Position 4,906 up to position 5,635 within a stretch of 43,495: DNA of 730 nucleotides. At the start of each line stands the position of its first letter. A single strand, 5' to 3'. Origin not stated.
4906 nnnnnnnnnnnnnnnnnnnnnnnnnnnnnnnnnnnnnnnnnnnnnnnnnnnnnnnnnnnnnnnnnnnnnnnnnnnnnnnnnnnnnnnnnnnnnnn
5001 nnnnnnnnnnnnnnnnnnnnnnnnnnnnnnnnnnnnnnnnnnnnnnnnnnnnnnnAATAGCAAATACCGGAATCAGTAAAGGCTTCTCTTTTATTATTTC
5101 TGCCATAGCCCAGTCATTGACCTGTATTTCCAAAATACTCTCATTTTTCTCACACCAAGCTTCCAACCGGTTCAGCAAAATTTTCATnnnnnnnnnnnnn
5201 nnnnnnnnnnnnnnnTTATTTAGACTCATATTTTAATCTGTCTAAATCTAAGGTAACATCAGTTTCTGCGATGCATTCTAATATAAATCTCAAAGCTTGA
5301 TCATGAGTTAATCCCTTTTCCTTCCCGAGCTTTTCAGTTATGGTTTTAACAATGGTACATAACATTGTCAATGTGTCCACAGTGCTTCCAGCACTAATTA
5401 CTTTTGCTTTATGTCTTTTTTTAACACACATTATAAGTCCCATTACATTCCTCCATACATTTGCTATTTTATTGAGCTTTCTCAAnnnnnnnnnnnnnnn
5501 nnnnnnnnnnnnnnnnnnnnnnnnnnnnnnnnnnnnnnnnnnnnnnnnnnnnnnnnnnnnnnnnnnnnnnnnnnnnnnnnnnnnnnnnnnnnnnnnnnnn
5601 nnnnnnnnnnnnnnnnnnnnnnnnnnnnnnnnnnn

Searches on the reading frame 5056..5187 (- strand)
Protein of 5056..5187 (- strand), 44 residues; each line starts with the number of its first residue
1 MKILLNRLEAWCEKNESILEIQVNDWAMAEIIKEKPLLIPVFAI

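Call 38: find_encoding_contigs(protein=window:5056-5187:-, flank=3000, max_places=10)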
Protein seq(44 aa) (44 aa): 24 contigs read that carry it; 10 places shown.
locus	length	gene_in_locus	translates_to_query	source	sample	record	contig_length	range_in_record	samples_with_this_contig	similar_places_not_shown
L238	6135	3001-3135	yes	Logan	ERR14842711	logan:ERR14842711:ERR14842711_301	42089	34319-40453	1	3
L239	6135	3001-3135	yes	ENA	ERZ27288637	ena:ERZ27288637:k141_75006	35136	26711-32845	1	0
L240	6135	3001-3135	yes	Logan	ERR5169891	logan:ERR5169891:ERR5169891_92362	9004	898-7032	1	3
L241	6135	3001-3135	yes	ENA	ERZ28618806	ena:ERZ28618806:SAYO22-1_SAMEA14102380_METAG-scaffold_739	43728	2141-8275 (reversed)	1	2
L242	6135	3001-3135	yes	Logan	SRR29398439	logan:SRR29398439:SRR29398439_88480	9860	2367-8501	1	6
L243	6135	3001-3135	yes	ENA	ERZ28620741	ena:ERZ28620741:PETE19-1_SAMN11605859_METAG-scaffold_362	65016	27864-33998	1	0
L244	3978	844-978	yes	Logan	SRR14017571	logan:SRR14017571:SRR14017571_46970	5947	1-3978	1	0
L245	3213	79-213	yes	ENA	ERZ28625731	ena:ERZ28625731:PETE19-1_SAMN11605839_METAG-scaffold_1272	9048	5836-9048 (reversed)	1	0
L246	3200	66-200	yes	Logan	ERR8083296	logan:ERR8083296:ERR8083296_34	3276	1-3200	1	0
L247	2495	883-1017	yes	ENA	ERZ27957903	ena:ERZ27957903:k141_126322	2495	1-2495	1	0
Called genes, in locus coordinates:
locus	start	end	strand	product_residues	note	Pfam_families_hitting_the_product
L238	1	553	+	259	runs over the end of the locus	PF02557:VanY, PF13539:Peptidase_M15_4, PF01473:Choline_bind_1 (weak), PF19127:Choline_bind_3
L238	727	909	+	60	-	-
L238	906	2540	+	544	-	PF01381:HTH_3, PF12844:HTH_19 (weak), PF13413:HTH_25 (faint), PF13560:HTH_31, PF01381:HTH_3, PF12844:HTH_19, PF13560:HTH_31 (weak), PF01381:HTH_3, +2 more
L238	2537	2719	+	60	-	-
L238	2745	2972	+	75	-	-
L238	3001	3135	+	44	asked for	-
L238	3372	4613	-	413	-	PF00589:Phage_integrase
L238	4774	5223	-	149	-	PF03703:bPH_2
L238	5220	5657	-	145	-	PF06114:Peptidase_M78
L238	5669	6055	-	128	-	PF01381:HTH_3 (weak), PF12844:HTH_19 (faint), PF13443:HTH_26 (weak)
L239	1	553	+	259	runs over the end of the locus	PF02557:VanY, PF13539:Peptidase_M15_4, PF01473:Choline_bind_1 (weak), PF19127:Choline_bind_3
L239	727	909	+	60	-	-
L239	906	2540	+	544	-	PF01381:HTH_3, PF12844:HTH_19 (weak), PF13413:HTH_25 (faint), PF13560:HTH_31, PF01381:HTH_3, PF12844:HTH_19, PF13560:HTH_31 (weak), PF01381:HTH_3, +2 more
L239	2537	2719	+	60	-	-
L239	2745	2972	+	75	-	-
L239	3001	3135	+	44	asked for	-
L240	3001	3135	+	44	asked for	-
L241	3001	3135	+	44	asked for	-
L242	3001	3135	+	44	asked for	-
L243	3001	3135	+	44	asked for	-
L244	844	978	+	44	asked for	-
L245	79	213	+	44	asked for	-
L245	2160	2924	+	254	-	PF04402:SIMPL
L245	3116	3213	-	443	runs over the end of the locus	PF00860:Xan_ur_permease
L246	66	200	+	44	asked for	-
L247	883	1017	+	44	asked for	-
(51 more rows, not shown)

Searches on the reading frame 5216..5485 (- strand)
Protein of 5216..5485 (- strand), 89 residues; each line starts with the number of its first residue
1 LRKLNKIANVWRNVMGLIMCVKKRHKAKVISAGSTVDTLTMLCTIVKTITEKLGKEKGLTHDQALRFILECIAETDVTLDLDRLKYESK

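Call 9: search_protein_families(library=pfam, proteins=[window:5216-5485:-], max_evalue=0.01)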
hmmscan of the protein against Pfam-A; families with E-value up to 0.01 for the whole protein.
window:5216-5485:- (89 aa): 0 families

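Call 37: find_encoding_contigs(protein=window:5219-5443:-, flank=3000, max_places=10)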
Protein seq(75 aa) (75 aa): 24 contigs read that carry it; 10 places shown.
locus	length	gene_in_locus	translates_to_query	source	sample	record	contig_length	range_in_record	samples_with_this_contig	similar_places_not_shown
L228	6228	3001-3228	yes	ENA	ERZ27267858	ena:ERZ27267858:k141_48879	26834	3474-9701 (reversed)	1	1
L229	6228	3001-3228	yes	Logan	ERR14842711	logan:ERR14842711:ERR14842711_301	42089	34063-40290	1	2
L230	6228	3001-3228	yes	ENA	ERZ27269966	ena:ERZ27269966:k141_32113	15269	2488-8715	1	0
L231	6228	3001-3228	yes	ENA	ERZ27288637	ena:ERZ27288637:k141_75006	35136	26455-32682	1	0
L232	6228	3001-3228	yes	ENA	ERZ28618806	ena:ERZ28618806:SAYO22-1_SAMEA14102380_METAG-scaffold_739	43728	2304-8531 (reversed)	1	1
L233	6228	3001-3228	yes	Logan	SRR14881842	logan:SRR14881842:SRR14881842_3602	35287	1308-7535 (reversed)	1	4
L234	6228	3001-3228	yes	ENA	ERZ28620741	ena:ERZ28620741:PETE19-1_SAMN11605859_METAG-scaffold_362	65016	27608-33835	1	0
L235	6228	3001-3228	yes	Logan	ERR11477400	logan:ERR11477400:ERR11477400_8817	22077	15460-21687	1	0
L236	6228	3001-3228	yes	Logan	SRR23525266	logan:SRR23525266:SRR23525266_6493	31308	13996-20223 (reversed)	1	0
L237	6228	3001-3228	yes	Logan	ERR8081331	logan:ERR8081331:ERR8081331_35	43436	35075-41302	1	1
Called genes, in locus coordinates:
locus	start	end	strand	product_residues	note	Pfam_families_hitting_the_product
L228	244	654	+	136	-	-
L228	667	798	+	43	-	PF09693:Phage_XkdX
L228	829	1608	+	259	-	PF02557:VanY (weak), PF13539:Peptidase_M15_4, PF01473:Choline_bind_1 (weak), PF19127:Choline_bind_3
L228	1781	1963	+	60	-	-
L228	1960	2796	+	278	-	-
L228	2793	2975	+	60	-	-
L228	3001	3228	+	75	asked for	-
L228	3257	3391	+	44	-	-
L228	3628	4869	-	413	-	PF00589:Phage_integrase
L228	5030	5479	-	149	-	PF03703:bPH_2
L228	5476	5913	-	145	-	PF06114:Peptidase_M78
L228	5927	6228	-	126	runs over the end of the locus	PF12844:HTH_19 (weak), PF13443:HTH_26, PF01381:HTH_3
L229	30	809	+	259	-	PF02557:VanY, PF13539:Peptidase_M15_4, PF01473:Choline_bind_1 (weak), PF19127:Choline_bind_3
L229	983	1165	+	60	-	-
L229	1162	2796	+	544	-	PF01381:HTH_3, PF12844:HTH_19 (weak), PF13413:HTH_25 (faint), PF13560:HTH_31, PF01381:HTH_3, PF12844:HTH_19, PF13560:HTH_31 (weak), PF01381:HTH_3, +2 more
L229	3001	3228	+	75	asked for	-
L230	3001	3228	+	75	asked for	-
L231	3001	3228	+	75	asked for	-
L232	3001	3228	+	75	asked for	-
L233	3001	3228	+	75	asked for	-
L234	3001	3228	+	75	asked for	-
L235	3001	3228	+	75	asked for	-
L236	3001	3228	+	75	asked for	-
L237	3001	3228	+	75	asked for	-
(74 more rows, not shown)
